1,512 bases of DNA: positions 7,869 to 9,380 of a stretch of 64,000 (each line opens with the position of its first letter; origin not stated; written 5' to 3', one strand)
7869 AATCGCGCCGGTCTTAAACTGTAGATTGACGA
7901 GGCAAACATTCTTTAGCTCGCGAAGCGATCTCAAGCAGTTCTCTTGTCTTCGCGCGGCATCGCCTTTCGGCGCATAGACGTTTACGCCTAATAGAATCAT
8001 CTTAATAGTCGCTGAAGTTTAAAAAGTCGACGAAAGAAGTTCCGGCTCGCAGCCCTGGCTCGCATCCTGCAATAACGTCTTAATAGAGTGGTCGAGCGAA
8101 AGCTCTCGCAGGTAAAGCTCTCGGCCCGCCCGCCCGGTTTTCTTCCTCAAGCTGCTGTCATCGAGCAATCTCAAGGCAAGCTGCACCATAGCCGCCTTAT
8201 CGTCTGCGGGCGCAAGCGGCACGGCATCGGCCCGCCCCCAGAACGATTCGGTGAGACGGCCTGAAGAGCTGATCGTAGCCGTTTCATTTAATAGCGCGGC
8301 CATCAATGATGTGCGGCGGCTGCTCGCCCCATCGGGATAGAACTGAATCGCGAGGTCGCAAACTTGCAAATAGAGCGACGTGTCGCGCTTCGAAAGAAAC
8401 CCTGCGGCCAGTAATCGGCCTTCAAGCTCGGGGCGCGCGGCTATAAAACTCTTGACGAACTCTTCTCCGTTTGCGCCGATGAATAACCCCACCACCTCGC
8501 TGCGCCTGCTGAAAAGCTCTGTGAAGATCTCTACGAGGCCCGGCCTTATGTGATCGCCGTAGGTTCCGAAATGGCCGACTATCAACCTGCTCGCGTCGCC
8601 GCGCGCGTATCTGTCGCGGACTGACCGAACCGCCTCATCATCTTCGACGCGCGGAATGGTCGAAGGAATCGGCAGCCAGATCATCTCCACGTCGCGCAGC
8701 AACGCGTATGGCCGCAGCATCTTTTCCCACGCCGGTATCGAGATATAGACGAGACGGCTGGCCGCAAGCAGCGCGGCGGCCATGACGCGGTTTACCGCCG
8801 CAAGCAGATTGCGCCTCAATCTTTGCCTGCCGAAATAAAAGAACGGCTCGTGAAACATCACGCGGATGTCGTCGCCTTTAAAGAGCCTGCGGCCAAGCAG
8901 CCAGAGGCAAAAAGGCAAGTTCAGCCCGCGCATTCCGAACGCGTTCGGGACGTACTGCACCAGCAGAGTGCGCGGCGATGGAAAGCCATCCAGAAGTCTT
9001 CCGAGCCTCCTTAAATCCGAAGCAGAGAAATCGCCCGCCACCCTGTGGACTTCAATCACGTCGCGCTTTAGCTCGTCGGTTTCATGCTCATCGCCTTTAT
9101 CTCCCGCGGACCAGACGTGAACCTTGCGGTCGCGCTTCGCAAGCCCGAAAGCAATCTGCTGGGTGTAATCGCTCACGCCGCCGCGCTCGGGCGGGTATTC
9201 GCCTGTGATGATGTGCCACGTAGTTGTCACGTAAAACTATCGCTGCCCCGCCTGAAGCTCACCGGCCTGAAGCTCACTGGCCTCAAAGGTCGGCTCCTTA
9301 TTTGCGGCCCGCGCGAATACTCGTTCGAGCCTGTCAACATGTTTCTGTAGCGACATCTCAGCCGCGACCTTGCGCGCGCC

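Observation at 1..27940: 28-kb single-strand polysaccharide cluster with 12 predicted glycosyltransferases and 7 methyltransferases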

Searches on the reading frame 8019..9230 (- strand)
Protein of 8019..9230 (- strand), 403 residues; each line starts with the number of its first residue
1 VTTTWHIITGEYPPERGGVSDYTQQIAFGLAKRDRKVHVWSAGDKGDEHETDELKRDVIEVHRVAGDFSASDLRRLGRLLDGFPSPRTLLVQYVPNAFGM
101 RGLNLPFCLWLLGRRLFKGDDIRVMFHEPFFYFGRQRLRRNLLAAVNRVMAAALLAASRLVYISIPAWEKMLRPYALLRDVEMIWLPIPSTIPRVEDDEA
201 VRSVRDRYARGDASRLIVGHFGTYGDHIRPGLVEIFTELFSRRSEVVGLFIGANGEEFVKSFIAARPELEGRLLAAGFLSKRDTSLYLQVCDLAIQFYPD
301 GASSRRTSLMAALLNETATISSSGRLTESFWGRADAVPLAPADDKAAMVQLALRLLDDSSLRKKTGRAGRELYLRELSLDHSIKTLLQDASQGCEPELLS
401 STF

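Call 4: search_protein_families(library=pfam, proteins=[window:8019-9230:-], max_evalue=0.01)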
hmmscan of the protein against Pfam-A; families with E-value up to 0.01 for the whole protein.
window:8019-9230:- (403 aa): 3 families
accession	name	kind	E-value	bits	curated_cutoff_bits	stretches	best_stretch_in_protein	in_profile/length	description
PF13439.12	Glyco_transf_4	-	0.00029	21.3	28.5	1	17-164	2-141/170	Glycosyltransferase Family 4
PF13579.12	Glyco_trans_4_4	-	0.00083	20.2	29.7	1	17-152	1-126/158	Glycosyl transferase 4-like domain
PF20706.3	GT4-conflict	-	0.0018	17.8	26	0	143-221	14-89/385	Family 4 Glycosyltransferase in conflict systems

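Call 18: search_protein_families(library=ncbifam, proteins=[window:8019-9230:-], max_evalue=0.01)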
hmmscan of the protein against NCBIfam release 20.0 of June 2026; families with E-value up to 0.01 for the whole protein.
window:8019-9230:- (403 aa): 1 family
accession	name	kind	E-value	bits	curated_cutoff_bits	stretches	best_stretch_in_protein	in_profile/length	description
NF007640.0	PRK10307.1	subfamily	0.0008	18.4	276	0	304-389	321-403/411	WcaI family glycosyltransferase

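Call 29: search_solved_structures(query=window:8019-9230:-, max_evalue=1)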
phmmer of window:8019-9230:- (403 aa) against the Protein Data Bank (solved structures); distinct sequences matched with E-value up to 1: 2.
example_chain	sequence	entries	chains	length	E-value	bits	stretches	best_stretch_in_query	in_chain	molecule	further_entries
4wch_D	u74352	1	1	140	0.94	11.8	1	227-284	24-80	Isolated Chain D of Gigant Hemoglobin from Glossoscolex Paulistus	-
4u8u_D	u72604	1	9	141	0.95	11.8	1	227-284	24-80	Globin d Chain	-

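Call 31: find_homologous_proteins(query=window:8019-9230:-, max_evalue=0.00001)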
Query window:8019-9230:- (403 aa): 622 proteins with E <= 0.00001 among 8000 candidates; the best 120 are listed.
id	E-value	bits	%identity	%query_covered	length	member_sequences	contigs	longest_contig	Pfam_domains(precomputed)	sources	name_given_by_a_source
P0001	9.1e-243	824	90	100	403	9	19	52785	PF13439.13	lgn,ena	-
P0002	1.5e-218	744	83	100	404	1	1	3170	PF13439.13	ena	-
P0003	1.7e-145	503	59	97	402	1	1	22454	PF13579.13,PF13439.13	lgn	-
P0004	3.7e-145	502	59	98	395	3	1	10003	PF13579.13,PF13439.13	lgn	-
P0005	2.0e-142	493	58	96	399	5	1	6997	PF13439.13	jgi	-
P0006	2.6e-142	493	58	97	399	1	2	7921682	PF13439.13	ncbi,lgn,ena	ncbi:MAG: glycosyltransferase family 4 protein [Blastocatellia bacterium]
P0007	6.9e-142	491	57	98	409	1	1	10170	-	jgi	jgi:glycosyltransferase involved in cell wall biosynthesis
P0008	4.3e-140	485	58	97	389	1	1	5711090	PF00534.27,PF13439.13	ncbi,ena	-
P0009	1.2e-139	484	57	97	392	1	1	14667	PF13579.13,PF13439.13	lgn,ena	-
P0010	3.2e-139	483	57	96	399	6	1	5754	PF13439.13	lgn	-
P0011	1.5e-138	480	57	96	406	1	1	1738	PF13579.13,PF13439.13,PF13692.13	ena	-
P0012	7.5e-135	468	56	96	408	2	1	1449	PF13439.13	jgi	-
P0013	1.9e-134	467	58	96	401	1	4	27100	PF13579.13,PF13439.13,PF13692.13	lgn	-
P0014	7.4e-131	455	55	96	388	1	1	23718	PF00534.27,PF13579.13,PF13439.13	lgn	-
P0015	1.9e-129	450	55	98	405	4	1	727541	PF13579.13,PF13439.13,PF13692.13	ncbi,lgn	-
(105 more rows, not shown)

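Call 35: find_encoding_contigs(protein=P0001, flank=10000, max_places=6)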
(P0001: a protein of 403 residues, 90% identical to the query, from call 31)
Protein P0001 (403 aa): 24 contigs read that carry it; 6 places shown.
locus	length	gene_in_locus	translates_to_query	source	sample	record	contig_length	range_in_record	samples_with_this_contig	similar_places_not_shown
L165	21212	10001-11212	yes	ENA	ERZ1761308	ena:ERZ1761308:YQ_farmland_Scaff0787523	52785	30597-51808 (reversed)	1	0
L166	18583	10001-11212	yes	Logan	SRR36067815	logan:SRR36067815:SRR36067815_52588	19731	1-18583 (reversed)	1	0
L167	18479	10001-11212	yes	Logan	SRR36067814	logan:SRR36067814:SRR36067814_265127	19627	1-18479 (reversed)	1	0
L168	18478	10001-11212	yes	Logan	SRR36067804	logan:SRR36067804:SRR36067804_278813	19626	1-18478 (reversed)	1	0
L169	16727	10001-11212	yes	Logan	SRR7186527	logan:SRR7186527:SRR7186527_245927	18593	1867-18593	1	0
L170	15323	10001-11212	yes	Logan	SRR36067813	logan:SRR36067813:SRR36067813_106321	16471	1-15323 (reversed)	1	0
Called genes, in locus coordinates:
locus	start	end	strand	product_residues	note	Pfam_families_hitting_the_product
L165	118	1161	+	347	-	-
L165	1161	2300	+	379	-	PF13439:Glyco_transf_4, PF20706:GT4-conflict, PF00534:Glycos_transf_1, PF13692:Glyco_trans_1_4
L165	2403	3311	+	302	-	PF13489:Methyltransf_23, PF08241:Methyltransf_11, PF08242:Methyltransf_12, PF13649:Methyltransf_25 (weak)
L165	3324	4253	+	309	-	PF00535:Glycos_transf_2, PF13641:Glyco_tranf_2_3 (faint)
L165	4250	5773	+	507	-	-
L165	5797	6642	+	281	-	PF05050:Methyltransf_21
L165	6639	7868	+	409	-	PF13439:Glyco_transf_4, PF13579:Glyco_trans_4_4 (weak), PF13692:Glyco_trans_1_4, PF00534:Glycos_transf_1, PF20706:GT4-conflict (faint)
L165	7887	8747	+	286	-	PF02475:TRM5-TYW2_MTfase (weak), PF05050:Methyltransf_21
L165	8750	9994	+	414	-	PF20706:GT4-conflict, PF00534:Glycos_transf_1, PF13692:Glyco_trans_1_4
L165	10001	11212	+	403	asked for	PF13439:Glyco_transf_4 (weak)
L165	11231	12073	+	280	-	-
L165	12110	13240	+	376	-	PF20706:GT4-conflict, PF00534:Glycos_transf_1, PF13692:Glyco_trans_1_4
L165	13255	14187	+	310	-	PF00535:Glycos_transf_2, PF13641:Glyco_tranf_2_3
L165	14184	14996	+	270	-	PF02475:TRM5-TYW2_MTfase (weak), PF05050:Methyltransf_21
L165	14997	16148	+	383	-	PF13439:Glyco_transf_4 (weak), PF00534:Glycos_transf_1, PF13692:Glyco_trans_1_4, PF13524:Glyco_trans_1_2 (weak)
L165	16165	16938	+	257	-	PF13489:Methyltransf_23, PF08241:Methyltransf_11, PF08242:Methyltransf_12, PF13649:Methyltransf_25, PF13847:Methyltransf_31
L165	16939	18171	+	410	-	PF13439:Glyco_transf_4, PF20706:GT4-conflict, PF00534:Glycos_transf_1, PF13692:Glyco_trans_1_4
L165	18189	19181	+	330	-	PF01370:Epimerase, PF16363:GDP_Man_Dehyd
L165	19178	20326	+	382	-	PF13439:Glyco_transf_4, PF13477:Glyco_trans_4_2, PF13579:Glyco_trans_4_4, PF00534:Glycos_transf_1, PF13692:Glyco_trans_1_4, PF13524:Glyco_trans_1_2 (weak)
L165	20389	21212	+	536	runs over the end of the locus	PF00953:Glycos_transf_4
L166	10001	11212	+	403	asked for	PF13439:Glyco_transf_4 (weak)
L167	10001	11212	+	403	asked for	PF13439:Glyco_transf_4 (weak)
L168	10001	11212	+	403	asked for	PF13439:Glyco_transf_4 (weak)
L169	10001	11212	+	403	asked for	PF13439:Glyco_transf_4 (weak)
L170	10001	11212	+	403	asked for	PF13439:Glyco_transf_4 (weak)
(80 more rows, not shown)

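Call 37: find_homologous_proteins(query=L165:20389-21212:+, max_evalue=1e-20)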
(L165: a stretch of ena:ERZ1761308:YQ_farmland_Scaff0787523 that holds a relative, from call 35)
Query L165:20389-21212:+ (274 aa): 7528 proteins with E <= 1e-20 among 8000 candidates; the best 120 are listed.
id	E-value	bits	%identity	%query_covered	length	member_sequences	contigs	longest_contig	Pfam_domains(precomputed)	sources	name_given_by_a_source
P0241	7.3e-156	536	95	100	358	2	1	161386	PF00953.27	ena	-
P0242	1.7e-101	358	66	100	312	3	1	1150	PF00953.27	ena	-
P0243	5.2e-100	353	65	100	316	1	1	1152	PF00953.27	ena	-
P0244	6.0e-100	352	64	100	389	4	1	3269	PF00953.27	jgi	-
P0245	3.5e-99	350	63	99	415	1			PF00953.27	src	-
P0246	4.8e-99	349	63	100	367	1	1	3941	PF00953.27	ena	-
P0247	1.1e-98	348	66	100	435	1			PF00953.27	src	-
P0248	1.5e-98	348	64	100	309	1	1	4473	PF00953.27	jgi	jgi:UDP-GlcNAc:undecaprenyl-phosphate GlcNAc-1-phosphate transferase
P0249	2.8e-98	347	63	99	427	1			PF00953.27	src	-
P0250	4.1e-98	346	62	100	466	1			PF00953.27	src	-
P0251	2.9e-97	344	88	67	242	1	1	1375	PF00953.27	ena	-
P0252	4.2e-97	343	64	100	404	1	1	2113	PF00953.27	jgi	jgi:UDP-GlcNAc:undecaprenyl-phosphate GlcNAc-1-phosphate transferase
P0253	6.4e-97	342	64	100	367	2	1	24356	PF00953.27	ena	-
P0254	8.9e-97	342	62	100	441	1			PF00953.27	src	-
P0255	8.5e-96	339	61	100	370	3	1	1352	PF00953.27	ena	-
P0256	9.6e-96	339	63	100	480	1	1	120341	PF00953.27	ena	-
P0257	2.2e-95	337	61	100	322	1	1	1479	PF00953.27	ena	-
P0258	3.9e-95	337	61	100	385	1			PF00953.27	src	-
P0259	4.7e-95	336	63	99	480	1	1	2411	PF00953.27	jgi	-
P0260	4.8e-95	336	61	100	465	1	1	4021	PF00953.27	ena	-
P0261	1.0e-94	335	60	99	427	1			PF00953.27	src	-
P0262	1.6e-94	335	62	99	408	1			PF00953.27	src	-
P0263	2.1e-94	334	61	99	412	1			PF00953.27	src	-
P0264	2.5e-94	334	61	100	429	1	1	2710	PF00953.27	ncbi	-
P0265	4.3e-94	333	60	99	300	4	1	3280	PF00953.27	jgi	-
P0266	6.4e-94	333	62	100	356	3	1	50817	PF00953.27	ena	-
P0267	6.5e-94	333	62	100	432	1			PF00953.27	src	-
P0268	6.8e-94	333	62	99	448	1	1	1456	PF00953.27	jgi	-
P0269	7.0e-94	333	61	100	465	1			PF00953.27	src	-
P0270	7.2e-94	332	60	100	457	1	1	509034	PF00953.27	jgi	jgi:UDP-GlcNAc:undecaprenyl-phosphate/decaprenyl-phosphate GlcNAc-1-phosphate transferase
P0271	2.3e-93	331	62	100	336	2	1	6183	PF00953.27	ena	-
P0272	3.1e-93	330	61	100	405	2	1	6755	PF00953.27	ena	-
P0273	3.3e-93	330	61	97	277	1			PF00953.27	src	-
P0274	3.7e-93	330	60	100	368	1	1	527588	PF00953.27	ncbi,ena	-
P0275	4.2e-93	330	62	98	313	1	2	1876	PF00953.27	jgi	jgi:UDP-GlcNAc:undecaprenyl-phosphate GlcNAc-1-phosphate transferase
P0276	4.4e-93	330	61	100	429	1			PF00953.27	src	-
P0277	4.7e-93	330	64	92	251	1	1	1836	PF00953.27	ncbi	ncbi:MAG TPA: MraY family glycosyltransferase, partial [Blastocatellia bacterium]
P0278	5.4e-93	330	59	99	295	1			PF00953.27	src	-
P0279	6.1e-93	329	60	100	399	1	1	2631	PF00953.27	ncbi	ncbi:MAG TPA: MraY family glycosyltransferase, partial [Terriglobales bacterium]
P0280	6.4e-93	329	61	100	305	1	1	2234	PF00953.27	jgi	jgi:UDP-GlcNAc:undecaprenyl-phosphate/decaprenyl-phosphate GlcNAc-1-phosphate transferase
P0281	7.5e-93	329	61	99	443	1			PF00953.27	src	-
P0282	9.6e-93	329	60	100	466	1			PF00953.27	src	-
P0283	1.1e-92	329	61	100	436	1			PF00953.27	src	-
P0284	1.5e-92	328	60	99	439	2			PF00953.27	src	-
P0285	1.5e-92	328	60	99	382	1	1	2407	PF00953.27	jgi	jgi:UDP-GlcNAc:undecaprenyl-phosphate GlcNAc-1-phosphate transferase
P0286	1.5e-92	328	61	100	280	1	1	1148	PF00953.27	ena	-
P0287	2.0e-92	328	59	100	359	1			PF00953.27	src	-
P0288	2.0e-92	328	61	97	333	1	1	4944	PF00953.27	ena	-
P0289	2.2e-92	328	60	100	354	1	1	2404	PF00953.27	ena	-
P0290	3.3e-92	327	60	100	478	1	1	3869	PF00953.27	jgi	jgi:UDP-N-acetylmuramyl pentapeptide phosphotransferase/UDP-N-acetylglucosamine-1-phosphate transfer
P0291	5.2e-92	326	60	100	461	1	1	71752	PF00953.27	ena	-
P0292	5.8e-92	326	58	100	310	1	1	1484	PF00953.27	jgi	jgi:UDP-GlcNAc:undecaprenyl-phosphate/decaprenyl-phosphate GlcNAc-1-phosphate transferase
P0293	7.4e-92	326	69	86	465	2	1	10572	PF00953.27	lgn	-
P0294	8.6e-92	326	59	100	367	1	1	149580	PF00953.27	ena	-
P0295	1.1e-91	325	61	93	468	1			PF00953.27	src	-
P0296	1.1e-91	325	61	100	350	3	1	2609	PF00953.27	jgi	-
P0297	1.2e-91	325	61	100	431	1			PF00953.27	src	-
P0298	1.6e-91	325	61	97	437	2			PF00953.27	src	-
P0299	1.8e-91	325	60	99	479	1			PF00953.27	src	-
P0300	2.3e-91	324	60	100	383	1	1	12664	PF00953.27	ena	-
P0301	4.2e-91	323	58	100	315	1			PF00953.27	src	-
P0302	6.9e-91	323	60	100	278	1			PF00953.27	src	-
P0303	7.0e-91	323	60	100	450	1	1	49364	PF00953.27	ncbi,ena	-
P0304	7.7e-91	323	65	93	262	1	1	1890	PF00953.27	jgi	-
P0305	2.3e-90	321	60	98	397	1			PF00953.27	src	-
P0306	2.5e-90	321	66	87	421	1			PF00953.27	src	-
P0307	2.6e-90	321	58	100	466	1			PF00953.27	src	-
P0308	9.4e-90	319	58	100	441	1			PF00953.27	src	-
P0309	1.6e-89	318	58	99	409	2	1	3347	PF00953.27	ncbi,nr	ncbi:MAG: undecaprenyl/decaprenyl-phosphate alpha-N-acetylglucosaminyl 1-phosphate transferase, part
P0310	1.7e-89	318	60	97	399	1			PF00953.27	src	-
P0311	1.7e-89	318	64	87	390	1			PF00953.27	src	-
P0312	1.9e-89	318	62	90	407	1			PF00953.27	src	-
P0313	3.9e-89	317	61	96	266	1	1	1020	PF00953.27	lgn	-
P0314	3.9e-89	317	60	99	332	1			PF00953.27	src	-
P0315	1.5e-88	315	64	90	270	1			PF00953.27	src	-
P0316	1.6e-88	315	57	100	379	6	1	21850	PF00953.27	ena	-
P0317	2.0e-88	315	64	88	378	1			PF00953.27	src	-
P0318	2.1e-88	315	60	100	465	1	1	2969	PF00953.27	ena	-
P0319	2.2e-88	315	58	100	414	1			PF00953.27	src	-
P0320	2.9e-88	314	61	93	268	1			PF00953.27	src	-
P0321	3.9e-88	314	59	99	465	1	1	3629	PF00953.27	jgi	-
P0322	3.9e-88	314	58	100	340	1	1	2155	PF00953.27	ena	-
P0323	4.0e-88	314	61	99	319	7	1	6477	PF00953.27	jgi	-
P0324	6.0e-88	313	62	89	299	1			PF00953.27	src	-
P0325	1.4e-87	312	60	96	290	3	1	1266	PF00953.27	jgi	-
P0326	1.5e-87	312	58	100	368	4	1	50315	PF00953.27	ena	-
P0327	4.0e-87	310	60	100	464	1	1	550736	PF00953.27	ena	-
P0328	5.4e-87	310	62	90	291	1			PF00953.27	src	-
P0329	5.9e-87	310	62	90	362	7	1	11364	PF00953.27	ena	-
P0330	9.5e-87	309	63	90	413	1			PF00953.27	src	-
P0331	1.2e-86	309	61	90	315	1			PF00953.27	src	-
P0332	1.5e-86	308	55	100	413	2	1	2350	PF00953.27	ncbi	-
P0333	1.8e-86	308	59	99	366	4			PF00953.27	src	-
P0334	2.0e-86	308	62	90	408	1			PF00953.27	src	-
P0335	4.0e-86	307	62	90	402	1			PF00953.27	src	-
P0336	4.0e-86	307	61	90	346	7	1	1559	PF00953.27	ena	-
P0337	4.7e-86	307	57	99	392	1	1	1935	PF00953.27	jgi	jgi:UDP-GlcNAc:undecaprenyl-phosphate GlcNAc-1-phosphate transferase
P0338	5.2e-86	307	61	90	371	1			PF00953.27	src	-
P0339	6.2e-86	306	60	90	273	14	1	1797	PF00953.27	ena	-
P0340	7.6e-86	306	61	91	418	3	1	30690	PF00953.27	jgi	-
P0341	1.2e-85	306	58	95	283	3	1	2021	PF00953.27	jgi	-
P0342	1.3e-85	305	55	100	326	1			PF00953.27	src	-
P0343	1.5e-85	305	61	89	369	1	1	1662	PF00953.27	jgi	-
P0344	1.5e-85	305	61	95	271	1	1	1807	PF00953.27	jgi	jgi:UDP-GlcNAc:undecaprenyl-phosphate/decaprenyl-phosphate GlcNAc-1-phosphate transferase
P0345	1.6e-85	305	61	90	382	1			PF00953.27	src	-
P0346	1.9e-85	305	62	90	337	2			PF00953.27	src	-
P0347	2.0e-85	305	58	99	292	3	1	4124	PF00953.27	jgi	jgi:UDP-GlcNAc:undecaprenyl-phosphate GlcNAc-1-phosphate transferase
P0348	2.3e-85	305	59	92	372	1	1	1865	PF00953.27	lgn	-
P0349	2.4e-85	305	58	99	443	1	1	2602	PF00953.27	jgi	jgi:UDP-GlcNAc:undecaprenyl-phosphate GlcNAc-1-phosphate transferase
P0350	2.6e-85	304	62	90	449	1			PF00953.27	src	-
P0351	5.5e-85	303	60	93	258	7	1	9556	PF00953.27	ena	-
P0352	5.7e-85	303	59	100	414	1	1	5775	PF00953.27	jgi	jgi:UDP-GlcNAc:undecaprenyl-phosphate GlcNAc-1-phosphate transferase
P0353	6.6e-85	303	62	92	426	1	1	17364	PF00953.27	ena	-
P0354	9.6e-85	303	61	96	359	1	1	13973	PF00953.27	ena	-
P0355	1.2e-84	302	73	74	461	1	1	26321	PF00953.27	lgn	-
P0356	1.8e-84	302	57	98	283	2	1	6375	PF00953.27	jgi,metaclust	metaclust:\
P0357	1.9e-84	302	59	99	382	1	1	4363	PF00953.27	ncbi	ncbi:MAG: MraY family glycosyltransferase, partial [Candidatus Acidiferrales bacterium]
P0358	1.9e-84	302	64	87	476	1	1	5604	PF00953.27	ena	-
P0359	2.2e-84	301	62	91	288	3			PF00953.27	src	-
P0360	2.5e-84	301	61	90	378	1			PF00953.27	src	-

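Call 38: find_encoding_contigs(protein=P0241, flank=10000, max_places=3)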
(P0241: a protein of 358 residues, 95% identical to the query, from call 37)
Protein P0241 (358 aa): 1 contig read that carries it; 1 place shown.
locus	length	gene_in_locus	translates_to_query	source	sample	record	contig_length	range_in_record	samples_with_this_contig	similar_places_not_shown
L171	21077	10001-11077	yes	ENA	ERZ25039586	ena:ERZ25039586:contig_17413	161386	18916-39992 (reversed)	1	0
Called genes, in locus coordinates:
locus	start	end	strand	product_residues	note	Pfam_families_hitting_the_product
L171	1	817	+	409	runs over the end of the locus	PF13439:Glyco_transf_4 (weak)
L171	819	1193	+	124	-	-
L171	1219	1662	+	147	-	-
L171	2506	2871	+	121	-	PF00534:Glycos_transf_1, PF13692:Glyco_trans_1_4, PF20706:GT4-conflict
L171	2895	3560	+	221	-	PF04989:RMNT_CmcI (weak), PF13578:Methyltransf_24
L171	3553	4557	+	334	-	PF00535:Glycos_transf_2, PF09258:Glyco_transf_64 (weak), PF13641:Glyco_tranf_2_3 (weak)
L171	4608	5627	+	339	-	PF13439:Glyco_transf_4 (weak), PF00534:Glycos_transf_1, PF13692:Glyco_trans_1_4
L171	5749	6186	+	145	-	PF08003:Methyltransf_9 (weak), PF13489:Methyltransf_23, PF07021:MetW (weak), PF13847:Methyltransf_31 (weak), PF13649:Methyltransf_25, PF08241:Methyltransf_11, PF08242:Methyltransf_12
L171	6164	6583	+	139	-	-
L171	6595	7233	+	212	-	PF13579:Glyco_trans_4_4, PF13439:Glyco_transf_4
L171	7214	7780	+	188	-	PF00534:Glycos_transf_1, PF20706:GT4-conflict, PF13692:Glyco_trans_1_4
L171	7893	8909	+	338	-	PF01370:Epimerase, PF16363:GDP_Man_Dehyd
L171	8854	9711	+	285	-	PF13439:Glyco_transf_4, PF13477:Glyco_trans_4_2, PF13579:Glyco_trans_4_4, PF00534:Glycos_transf_1, PF13692:Glyco_trans_1_4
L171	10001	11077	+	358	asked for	PF00953:Glycos_transf_4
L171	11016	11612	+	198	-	-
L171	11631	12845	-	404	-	PF14907:NTP_transf_5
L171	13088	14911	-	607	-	PF13522:GATase_6, PF13537:GATase_7, PF00733:Asn_synthase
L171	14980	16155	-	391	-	PF02779:Transket_pyr, PF16870:OxoGdeHyase_C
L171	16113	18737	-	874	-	-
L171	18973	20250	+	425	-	PF14684:Tricorn_C1, PF03572:Peptidase_S41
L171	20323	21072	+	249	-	-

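Call 85: predict_structure(alignment_id=A2)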
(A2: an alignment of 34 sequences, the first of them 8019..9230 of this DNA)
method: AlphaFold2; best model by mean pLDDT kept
length: 403 residues; sequences in the alignment: 34
mean_pLDDT: 90.2   pTM: 0.88
mean pLDDT of the five models: 90.2, 89.0, 88.7, 88.7, 88.3
residues with pLDDT >= 90: 303; 70-90: 61; 50-70: 29; < 50: 10
segments of 3 or more residues with pLDDT < 50: 397-403
pLDDT, mean of each block of 10 residues (from residue 1): 88 87 95 94 71 65 83 93 94 74 87 96 91 78 91 95 93 90 94 97 96 96 93 98 98 96 98 95 98 97 92 98 93 90 98 98 98 96 90 51 39
secondary structure, 60 per line:
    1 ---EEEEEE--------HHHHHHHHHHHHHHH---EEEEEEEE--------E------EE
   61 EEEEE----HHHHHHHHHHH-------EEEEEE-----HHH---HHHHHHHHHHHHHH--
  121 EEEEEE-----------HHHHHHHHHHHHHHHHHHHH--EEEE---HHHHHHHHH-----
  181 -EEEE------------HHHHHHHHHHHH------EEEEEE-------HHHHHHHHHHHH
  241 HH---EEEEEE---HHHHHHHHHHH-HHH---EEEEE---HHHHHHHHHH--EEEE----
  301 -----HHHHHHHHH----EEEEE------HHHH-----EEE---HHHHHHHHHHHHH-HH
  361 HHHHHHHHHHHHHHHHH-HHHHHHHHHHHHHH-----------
elements in order: E4-9 H18-32 E36-43 E59-65 H70-80 E88-93 H105-118 E121-126 H138-157 E160-163 H167-175 E182-185 H198-209 E216-221 H229-242 E246-251 H255-265 E273-277 H281-290 E293-296 H306-314 E319-323 H330-333 E339-341 H345-357 H359-377 H379-392
